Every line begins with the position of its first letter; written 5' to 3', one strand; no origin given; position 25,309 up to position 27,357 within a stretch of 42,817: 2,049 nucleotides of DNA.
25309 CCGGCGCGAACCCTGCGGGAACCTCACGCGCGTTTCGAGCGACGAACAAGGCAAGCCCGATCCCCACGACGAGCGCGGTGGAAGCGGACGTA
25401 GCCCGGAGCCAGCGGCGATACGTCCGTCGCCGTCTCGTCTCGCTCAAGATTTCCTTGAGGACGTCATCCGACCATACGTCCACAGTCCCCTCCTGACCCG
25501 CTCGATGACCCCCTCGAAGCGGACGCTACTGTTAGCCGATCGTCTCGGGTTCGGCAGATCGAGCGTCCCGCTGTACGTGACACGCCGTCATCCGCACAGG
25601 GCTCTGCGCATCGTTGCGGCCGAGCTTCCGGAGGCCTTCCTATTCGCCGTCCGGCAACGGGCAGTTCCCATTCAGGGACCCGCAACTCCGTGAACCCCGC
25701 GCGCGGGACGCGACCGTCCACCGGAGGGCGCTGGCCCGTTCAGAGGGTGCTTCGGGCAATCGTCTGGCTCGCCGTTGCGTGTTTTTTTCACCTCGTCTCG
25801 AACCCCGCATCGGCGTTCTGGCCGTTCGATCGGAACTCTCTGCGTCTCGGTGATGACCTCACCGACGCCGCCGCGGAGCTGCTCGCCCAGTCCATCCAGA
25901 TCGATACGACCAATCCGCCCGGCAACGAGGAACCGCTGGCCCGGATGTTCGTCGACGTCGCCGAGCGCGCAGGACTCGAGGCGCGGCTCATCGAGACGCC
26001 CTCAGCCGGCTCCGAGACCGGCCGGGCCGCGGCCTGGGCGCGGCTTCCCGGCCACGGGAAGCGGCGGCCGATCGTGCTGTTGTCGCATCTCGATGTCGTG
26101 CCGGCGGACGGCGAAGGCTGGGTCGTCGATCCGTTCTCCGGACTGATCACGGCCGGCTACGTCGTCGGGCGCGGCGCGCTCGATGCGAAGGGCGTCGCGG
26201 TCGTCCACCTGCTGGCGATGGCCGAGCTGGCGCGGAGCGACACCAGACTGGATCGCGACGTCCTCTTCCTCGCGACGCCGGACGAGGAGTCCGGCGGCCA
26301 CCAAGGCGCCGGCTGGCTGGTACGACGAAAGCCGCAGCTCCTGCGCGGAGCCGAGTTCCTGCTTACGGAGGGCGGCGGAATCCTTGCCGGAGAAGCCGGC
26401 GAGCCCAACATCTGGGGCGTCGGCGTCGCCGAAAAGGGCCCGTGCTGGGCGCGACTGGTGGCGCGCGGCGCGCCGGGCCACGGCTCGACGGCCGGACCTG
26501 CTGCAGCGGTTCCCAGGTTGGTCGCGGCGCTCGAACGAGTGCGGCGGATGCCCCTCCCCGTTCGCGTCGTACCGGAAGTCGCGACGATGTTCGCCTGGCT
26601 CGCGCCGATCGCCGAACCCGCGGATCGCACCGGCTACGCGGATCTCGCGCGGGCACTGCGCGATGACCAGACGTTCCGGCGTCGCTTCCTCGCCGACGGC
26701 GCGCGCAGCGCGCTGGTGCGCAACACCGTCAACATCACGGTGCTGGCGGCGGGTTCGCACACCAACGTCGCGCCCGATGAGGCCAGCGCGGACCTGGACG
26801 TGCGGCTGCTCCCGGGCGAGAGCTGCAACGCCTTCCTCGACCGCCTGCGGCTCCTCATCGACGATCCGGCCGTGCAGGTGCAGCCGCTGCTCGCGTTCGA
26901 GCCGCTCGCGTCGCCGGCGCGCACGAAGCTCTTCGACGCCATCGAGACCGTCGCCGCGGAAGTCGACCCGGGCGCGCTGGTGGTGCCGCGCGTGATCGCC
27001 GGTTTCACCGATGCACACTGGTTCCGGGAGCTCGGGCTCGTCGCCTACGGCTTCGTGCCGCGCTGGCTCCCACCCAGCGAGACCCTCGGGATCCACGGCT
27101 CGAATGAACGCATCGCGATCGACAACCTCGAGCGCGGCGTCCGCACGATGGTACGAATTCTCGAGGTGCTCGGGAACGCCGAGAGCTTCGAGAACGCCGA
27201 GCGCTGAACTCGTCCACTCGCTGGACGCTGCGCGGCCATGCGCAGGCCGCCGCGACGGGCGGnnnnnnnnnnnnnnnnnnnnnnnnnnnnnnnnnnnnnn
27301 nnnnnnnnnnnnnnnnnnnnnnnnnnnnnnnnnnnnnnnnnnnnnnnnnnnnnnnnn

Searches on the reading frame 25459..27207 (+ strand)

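Call 9: search_protein_families(library=pfam, proteins=[window:25459-27207:+], max_evalue=0.001)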
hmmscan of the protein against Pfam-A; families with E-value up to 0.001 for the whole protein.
window:25459-27207:+ (582 aa): 3 families
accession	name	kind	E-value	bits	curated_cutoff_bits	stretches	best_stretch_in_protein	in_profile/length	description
PF01546.33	Peptidase_M20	-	9.2e-30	104.5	24.6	1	207-569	2-205/206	Peptidase family M20/M25/M40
PF07687.19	M20_dimer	-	5.6e-11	42.8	21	1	323-472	1-104/107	Peptidase dimerisation domain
PF04389.22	Peptidase_M28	-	1.1e-06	29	21.3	1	194-301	4-90/193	Peptidase family M28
